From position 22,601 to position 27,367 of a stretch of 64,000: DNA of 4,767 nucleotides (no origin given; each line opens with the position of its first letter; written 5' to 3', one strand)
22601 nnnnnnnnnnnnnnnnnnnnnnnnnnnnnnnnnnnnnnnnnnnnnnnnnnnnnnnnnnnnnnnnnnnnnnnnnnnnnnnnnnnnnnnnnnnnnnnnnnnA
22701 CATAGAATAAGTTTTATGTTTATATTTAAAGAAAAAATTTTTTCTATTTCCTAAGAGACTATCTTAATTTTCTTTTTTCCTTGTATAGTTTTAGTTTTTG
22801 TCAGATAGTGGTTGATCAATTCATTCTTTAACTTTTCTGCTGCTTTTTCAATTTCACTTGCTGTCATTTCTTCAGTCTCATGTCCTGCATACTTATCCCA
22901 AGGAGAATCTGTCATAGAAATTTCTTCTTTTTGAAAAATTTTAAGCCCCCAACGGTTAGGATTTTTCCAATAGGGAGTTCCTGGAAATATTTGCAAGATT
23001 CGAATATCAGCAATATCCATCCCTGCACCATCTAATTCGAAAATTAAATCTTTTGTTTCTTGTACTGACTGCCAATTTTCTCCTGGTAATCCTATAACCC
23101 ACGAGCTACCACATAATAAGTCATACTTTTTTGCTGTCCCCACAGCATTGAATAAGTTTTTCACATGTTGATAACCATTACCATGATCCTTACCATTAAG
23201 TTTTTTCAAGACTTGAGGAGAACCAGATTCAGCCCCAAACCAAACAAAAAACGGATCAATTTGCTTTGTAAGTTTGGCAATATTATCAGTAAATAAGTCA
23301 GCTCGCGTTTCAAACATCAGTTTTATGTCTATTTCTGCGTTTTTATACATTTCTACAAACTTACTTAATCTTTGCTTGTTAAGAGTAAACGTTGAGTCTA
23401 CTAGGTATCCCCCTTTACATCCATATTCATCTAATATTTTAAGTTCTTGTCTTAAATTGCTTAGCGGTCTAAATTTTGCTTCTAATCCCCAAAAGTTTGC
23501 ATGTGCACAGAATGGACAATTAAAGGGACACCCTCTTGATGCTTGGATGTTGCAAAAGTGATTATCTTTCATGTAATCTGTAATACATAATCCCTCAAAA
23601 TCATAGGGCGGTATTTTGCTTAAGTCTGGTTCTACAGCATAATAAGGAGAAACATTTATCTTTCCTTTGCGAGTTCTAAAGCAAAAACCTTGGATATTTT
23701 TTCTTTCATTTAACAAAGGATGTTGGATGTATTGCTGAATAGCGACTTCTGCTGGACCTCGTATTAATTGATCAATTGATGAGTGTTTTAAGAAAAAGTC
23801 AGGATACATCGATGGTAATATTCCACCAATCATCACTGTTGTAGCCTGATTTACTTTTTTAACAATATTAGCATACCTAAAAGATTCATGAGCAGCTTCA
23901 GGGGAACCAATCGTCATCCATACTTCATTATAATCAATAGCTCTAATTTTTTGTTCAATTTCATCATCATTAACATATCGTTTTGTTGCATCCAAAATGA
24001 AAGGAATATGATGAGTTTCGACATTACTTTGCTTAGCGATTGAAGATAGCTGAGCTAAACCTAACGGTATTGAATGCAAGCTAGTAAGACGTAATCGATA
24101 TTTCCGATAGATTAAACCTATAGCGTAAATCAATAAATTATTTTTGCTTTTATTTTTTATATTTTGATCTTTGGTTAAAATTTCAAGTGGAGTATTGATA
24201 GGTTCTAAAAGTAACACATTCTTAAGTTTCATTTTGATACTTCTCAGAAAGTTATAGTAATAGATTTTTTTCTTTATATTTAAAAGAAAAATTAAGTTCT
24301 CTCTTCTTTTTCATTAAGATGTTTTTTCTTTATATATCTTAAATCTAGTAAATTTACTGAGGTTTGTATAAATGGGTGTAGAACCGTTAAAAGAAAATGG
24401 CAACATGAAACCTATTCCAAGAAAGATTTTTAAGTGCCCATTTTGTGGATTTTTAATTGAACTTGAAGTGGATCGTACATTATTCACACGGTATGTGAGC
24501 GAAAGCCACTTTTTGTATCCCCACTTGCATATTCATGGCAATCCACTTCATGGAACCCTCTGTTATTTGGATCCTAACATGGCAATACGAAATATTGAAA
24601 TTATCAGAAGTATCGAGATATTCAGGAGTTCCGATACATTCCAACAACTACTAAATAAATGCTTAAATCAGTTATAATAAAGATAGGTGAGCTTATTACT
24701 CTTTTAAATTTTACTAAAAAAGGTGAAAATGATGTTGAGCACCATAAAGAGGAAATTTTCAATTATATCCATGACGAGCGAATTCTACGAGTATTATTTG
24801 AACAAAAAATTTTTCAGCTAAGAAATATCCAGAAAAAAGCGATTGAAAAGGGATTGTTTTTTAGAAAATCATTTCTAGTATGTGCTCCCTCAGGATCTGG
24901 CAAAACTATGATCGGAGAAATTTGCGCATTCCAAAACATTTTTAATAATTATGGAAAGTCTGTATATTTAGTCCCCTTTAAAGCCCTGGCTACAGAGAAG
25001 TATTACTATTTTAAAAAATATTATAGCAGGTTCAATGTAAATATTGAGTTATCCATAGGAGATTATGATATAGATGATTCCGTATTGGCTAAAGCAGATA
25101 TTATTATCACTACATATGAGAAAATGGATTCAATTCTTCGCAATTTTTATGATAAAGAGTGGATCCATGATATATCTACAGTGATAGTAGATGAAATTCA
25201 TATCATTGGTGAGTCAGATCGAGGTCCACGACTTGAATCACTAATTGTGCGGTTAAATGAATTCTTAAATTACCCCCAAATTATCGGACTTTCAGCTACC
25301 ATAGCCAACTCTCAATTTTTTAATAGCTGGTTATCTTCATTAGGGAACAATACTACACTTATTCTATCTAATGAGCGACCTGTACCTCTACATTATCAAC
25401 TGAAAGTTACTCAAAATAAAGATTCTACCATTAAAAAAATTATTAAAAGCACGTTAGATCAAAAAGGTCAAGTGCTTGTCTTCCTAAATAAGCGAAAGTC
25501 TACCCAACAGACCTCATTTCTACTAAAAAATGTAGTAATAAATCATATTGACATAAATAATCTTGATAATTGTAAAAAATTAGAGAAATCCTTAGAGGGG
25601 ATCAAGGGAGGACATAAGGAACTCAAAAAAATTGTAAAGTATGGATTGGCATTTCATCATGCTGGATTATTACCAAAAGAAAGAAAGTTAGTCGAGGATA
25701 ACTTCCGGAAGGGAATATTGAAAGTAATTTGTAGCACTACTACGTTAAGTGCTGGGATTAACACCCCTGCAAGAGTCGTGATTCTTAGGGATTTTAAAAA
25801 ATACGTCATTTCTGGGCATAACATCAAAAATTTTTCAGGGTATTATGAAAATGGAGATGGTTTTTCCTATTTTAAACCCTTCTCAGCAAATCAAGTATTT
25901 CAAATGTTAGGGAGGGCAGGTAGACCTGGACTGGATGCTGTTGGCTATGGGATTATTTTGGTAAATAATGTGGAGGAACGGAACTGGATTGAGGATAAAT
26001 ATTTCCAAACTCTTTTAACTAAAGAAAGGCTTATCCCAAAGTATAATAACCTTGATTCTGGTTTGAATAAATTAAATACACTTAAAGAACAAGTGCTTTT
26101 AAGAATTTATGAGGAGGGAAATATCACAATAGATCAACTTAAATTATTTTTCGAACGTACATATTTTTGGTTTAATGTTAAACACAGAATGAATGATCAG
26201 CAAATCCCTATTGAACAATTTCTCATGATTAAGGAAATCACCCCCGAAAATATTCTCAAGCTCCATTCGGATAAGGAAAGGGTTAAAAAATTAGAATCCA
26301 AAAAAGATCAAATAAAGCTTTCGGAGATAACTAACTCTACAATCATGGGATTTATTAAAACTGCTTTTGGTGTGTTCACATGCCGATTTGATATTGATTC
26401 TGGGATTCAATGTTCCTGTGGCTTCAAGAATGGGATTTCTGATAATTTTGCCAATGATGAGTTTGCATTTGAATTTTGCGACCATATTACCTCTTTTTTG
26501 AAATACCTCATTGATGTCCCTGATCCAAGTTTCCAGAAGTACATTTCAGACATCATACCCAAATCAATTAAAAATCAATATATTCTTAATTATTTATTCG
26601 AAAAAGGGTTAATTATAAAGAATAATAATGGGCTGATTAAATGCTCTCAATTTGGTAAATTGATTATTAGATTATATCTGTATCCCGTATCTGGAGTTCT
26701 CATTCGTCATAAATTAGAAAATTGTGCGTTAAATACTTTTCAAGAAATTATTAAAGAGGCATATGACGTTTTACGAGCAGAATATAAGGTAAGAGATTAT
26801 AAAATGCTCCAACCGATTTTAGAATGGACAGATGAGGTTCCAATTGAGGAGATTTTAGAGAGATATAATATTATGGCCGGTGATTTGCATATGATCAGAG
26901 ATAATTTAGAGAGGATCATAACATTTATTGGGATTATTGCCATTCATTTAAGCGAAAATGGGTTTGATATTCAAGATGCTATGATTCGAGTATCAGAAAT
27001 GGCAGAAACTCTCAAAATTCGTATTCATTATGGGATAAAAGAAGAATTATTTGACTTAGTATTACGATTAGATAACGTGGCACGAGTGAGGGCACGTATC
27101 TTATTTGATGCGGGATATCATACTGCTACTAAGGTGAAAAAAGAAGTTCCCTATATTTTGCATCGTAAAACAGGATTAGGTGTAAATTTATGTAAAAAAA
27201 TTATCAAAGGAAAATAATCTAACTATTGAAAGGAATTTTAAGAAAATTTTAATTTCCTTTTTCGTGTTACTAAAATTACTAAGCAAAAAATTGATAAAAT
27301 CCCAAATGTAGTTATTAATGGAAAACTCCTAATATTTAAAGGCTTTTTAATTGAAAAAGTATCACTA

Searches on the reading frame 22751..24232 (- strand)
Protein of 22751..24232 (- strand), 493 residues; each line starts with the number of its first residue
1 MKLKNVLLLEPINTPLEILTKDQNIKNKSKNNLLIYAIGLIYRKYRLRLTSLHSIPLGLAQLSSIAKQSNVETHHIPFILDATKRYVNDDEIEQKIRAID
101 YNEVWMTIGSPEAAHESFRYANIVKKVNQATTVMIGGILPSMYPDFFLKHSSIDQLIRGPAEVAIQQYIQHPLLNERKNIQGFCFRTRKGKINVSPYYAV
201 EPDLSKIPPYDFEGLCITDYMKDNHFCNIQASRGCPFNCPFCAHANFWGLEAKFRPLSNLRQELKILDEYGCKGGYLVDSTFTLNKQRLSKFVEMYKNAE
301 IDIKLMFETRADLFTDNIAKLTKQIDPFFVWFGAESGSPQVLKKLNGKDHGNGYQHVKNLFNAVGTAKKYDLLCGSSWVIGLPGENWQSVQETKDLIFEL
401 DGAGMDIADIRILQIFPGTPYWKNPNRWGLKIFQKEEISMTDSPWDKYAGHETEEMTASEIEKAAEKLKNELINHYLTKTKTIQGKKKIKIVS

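Call 3: search_protein_families(library=pfam, proteins=[window:22751-24232:-], max_evalue=1)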
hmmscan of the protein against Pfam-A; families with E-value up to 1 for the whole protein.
window:22751-24232:- (493 aa): 3 families
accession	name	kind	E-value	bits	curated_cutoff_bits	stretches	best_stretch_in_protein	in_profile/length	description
PF04055.27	Radical_SAM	-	7.4e-16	59.2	29.5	1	231-397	3-166/166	Radical SAM superfamily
PF02310.24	B12-binding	-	3.2e-08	33.9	32.1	1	55-167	13-119/121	B12 binding domain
PF10198.14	Ada3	-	0.34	11.4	24.5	1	453-489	67-103/127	Histone acetyltransferases subunit 3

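Call 4: search_protein_families(library=ncbifam, proteins=[window:22751-24232:-], max_evalue=1)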
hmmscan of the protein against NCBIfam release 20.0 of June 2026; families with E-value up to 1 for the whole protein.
window:22751-24232:- (493 aa): 27 families (the best 25 are shown)
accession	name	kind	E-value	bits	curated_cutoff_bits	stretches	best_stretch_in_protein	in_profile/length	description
TIGR04014.1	B12_SAM_MJ_0865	equivalog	1.6e-24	86.5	360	1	119-420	56-353/434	methyl-coenzyme M reductase glutamine C-methyltransferase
TIGR04479.1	bcpD_PhpK_rSAM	subfamily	1.2e-22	80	600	1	225-431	240-437/504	PhpK family radical SAM P-methyltransferase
TIGR02026.1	BchE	equivalog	1.6e-22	80.1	481.35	1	56-400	22-365/497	magnesium-protoporphyrin IX monomethyl ester anaerobic oxidative cyclase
NF038361.1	rSAM_Sden_1168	equivalog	6.2e-22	77.9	575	1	87-405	127-456/560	Sden_1168 family B12-binding radical SAM P-methyltransferase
TIGR04190.1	B12_SAM_Ta0216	equivalog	7e-21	74.4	500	1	91-474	77-479/554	TIGR04190 family B12-binding domain/radical SAM domain protein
TIGR03471.1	HpnJ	equivalog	4.7e-20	71.9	577.6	1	80-471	50-431/472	hopanoid biosynthesis associated radical SAM protein HpnJ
TIGR04013.1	B12_SAM_MJ_1487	hypoth_equivalog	8.2e-19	67.7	251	2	94-271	33-196/382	TIGR04013 family B12-binding domain/radical SAM domain-containing protein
NF050148.1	rSAM_ApyD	equivalog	1.6e-18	66.5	750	1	119-423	92-391/645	RiPP biosynthesis radical SAM protein ApyD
TIGR04072.2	rSAM_ladder_B12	equivalog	1.2e-16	60.5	360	1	113-402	82-351/443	lipid biosynthesis B12-binding/radical SAM protein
TIGR04385.1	B12_rSAM_cofa1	equivalog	4e-16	59.3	450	1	123-399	92-363/438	B12 lower ligand biosynthesis radical SAM protein BzaD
TIGR04295.1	B12_rSAM_oligo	hypoth_equivalog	1.1e-14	54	400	1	66-323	31-290/422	TIGR04295 family B12-binding domain-containing radical SAM protein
NF033070.1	rSAM_AprD4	equivalog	5.8e-13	48.5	500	1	224-423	194-388/456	AprD4 family radical SAM diol-dehydratase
NF045585.1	rSAM_slr0320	equivalog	9.9e-11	40.8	775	1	219-346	227-359/511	photosystem II high light acclimation radical SAM protein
TIGR04367.1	HpnR_B12_rSAM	equivalog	1.4e-10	40.3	650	1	33-425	4-373/490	hopanoid C-3 methylase HpnR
NF033712.0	B12_rSAM_KedN5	subfamily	1.2e-09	36.9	700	1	120-294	81-262/624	KedN5 family methylcobalamin-dependent radical SAM C-methyltransferase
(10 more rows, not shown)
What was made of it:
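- Checked: The B12/radical SAM gene at 22751-24232 is real (calls 3, 4).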

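Call 6: search_protein_families(library=padloc, proteins=[window:22751-24232:-], max_evalue=1)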
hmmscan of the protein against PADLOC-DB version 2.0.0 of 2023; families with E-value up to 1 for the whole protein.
window:22751-24232:- (493 aa): 1 family
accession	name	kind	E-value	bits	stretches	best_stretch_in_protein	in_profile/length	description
PDLC04689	PDC-M51A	-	3.1e-12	44.1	1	121-440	87-389/420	-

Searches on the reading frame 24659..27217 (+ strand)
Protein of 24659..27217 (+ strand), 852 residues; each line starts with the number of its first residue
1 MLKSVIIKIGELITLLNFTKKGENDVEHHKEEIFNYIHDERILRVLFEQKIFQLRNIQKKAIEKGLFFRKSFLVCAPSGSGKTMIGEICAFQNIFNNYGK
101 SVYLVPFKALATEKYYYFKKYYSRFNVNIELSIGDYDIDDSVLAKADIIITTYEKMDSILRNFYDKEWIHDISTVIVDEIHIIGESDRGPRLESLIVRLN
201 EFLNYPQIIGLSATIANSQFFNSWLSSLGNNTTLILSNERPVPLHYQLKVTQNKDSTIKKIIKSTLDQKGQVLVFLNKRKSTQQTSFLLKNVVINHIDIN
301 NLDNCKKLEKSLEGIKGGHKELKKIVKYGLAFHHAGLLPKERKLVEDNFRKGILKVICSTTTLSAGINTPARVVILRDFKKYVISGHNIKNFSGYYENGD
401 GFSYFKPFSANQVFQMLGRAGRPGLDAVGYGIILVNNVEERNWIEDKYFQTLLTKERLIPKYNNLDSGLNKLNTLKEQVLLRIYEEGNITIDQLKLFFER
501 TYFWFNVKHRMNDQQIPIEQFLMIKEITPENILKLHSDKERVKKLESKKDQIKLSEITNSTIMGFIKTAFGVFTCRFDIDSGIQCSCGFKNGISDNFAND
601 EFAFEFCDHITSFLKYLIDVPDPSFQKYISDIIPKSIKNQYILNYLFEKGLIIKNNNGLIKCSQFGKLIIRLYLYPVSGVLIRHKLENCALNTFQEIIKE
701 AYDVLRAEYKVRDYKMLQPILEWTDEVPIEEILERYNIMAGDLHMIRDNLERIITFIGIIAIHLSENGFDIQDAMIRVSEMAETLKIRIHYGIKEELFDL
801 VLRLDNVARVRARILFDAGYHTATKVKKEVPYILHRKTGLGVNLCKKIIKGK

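Call 3: search_protein_families(library=pfam, proteins=[window:24659-27217:+], max_evalue=1)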
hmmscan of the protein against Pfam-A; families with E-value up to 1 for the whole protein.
window:24659-27217:+ (852 aa): 8 families
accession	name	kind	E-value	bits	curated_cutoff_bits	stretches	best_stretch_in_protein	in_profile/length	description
PF00270.35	DEAD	-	1.6e-28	100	26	1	56-216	2-161/167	DEAD/DEAH box helicase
PF04851.21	ResIII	-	5.2e-14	52.9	22.5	1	52-215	2-162/164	Type III restriction enzyme, res subunit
PF00271.37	Helicase_C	-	3.3e-11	43.8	23.5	1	261-424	9-110/110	Helicase conserved C-terminal domain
PF21280.2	Helicase_dom4_arc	-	2.9e-08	34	27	1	687-792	27-125/125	Archaeal helicase, domain 4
PF22527.2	DEXQc_Suv3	-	0.0011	18.9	27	1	69-191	13-113/154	DEXQ-box helicase domain of Suv3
PF00176.29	SNF2-rel_dom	-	0.0036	16.9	24.9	1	114-187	66-141/290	SNF2-related domain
PF14229.12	DUF4332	-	0.14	12.8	23.2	1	799-838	54-92/122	Domain of unknown function (DUF4332)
PF13086.12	AAA_11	-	0.14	12.4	27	0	135-179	182-221/257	AAA domain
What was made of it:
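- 24372..27217 (+): Conserved neighbour on the opposite strand: a p101 (CPFC zinc-ribbon-like, 24372-24677) plus Hel308-like DNA helicase (24659-27217) operon. It carries the only P-loop near the cluster. DEAD, Helicase_C and Helicase_dom4_arc (call 3).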

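Call 6: search_protein_families(library=padloc, proteins=[window:24659-27217:+], max_evalue=1)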
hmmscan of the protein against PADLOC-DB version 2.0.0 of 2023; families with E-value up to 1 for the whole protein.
window:24659-27217:+ (852 aa): 38 families (the best 25 are shown)
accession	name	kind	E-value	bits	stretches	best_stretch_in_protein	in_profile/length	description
PDLC00194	HamB1|HamB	-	1.1e-43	147.3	2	50-257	225-434/995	DEAD-box helicase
PDLC04531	PDC-M23B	-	3.5e-35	119.4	2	48-229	289-485/1060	-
PDLC03960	SngC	-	5.3e-34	116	1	39-535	10-471/720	-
PDLC00174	HamB1|HamB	-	9.2e-33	111.1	2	58-258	307-511/1163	DEAD-box helicase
PDLC00192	HamB1|HamB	-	3.9e-31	105.5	2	44-230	259-449/1104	DEAD-box helicase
PDLC02503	BrxHI|BrxHII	-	1.2e-25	88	2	53-291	24-270/698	BrxHI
PDLC00186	HamB1|HamB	-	2.3e-25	86.8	2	46-227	138-319/864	DEAD-box helicase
PDLC00188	HamB1|HamB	-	2.8e-22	76.7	2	54-228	243-422/1037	DEAD-box helicase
PDLC00187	HamB1|HamB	-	1.6e-21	74.3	2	250-381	356-486/851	DEAD-box helicase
PDLC00178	HamB1|HamB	-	1.6e-21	74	2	56-238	248-431/830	DEAD-box helicase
PDLC00184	HamB1|HamB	-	3.9e-21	72.9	1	66-450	127-488/738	DEAD-box helicase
PDLC00185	HamB1|HamB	-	5.1e-20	69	2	242-378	354-491/871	DEAD-box helicase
PDLC00200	HamB2|HamB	-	1.9e-18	63.9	2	249-381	367-499/865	DEAD-box helicase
PDLC00199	HamB2|HamB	-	6.2e-17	58.9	2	252-380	362-486/841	DEAD-box helicase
PDLC04532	PDC-M23B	-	2.5e-15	53.6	2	300-444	609-734/817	-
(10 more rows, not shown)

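Call 109: search_protein_families(library=ncbifam, proteins=[window:24659-27214:+], max_evalue=0.01)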
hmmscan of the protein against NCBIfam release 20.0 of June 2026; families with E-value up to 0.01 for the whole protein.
window:24659-27214:+ (852 aa): 20 families
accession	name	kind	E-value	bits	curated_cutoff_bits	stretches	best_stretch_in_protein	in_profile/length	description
NF002654.0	PRK02362.1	equivalog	3.1e-120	402.7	887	3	44-510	14-460/739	ATP-dependent DNA helicase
NF001308.0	PRK00254.1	equivalog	1.5e-103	347.4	1216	2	39-511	9-451/720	ATP-dependent DNA helicase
NF040935.1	helicase_Hel308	equivalog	1.5e-95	320.8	1200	2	39-503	12-459/704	ATP-dependent DNA helicase Hel308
NF002251.0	PRK01172.1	equivalog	2.7e-88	296.9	891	2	39-504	9-434/674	ATP-dependent DNA helicase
TIGR04121.1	DEXH_lig_assoc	equivalog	4.3e-28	97.5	850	2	44-282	4-261/804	ligase-associated DNA damage response DEXH box helicase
NF010338.0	PRK13767.1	equivalog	3.8e-22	78.4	849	1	25-371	7-359/877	ATP-dependent helicase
NF007284.0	PRK09751.1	equivalog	2.4e-09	35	1496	1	129-225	128-227/1538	ATP-dependent helicase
NF008165.0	PRK10917.1-3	equivalog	2.6e-09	36.1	711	1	25-184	236-399/692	ATP-dependent DNA helicase RecG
TIGR00643.1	recG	equivalog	1.2e-08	34.1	659.4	1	73-376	260-532/629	ATP-dependent DNA helicase RecG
NF010337.0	PRK13766.1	equivalog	1.2e-07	30.3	610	1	40-181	8-142/781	Hef nuclease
TIGR01587.1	cas3_core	equivalog_domain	1.4e-07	31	102.45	1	72-291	2-244/358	CRISPR-associated helicase Cas3'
NF008168.0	PRK10917.2-2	equivalog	1.9e-07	29.8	718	1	73-140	390-456/795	ATP-dependent DNA helicase RecG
TIGR01389.1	recQ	equivalog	1.1e-06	27.4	640.2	0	55-294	15-249/591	DNA helicase RecQ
TIGR00614.1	recQ_fam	subfamily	1.3e-06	27.5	219.8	0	332-381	255-305/470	RecQ family ATP-dependent DNA helicase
NF008279.0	PRK11057.1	equivalog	6.6e-06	24.8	1015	0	330-380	263-314/608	ATP-dependent DNA helicase RecQ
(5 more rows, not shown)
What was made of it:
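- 24372..27217 (+): Hel308 models score E 1e-95 to 1e-120 but fall below the curated cut-offs (call 109).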
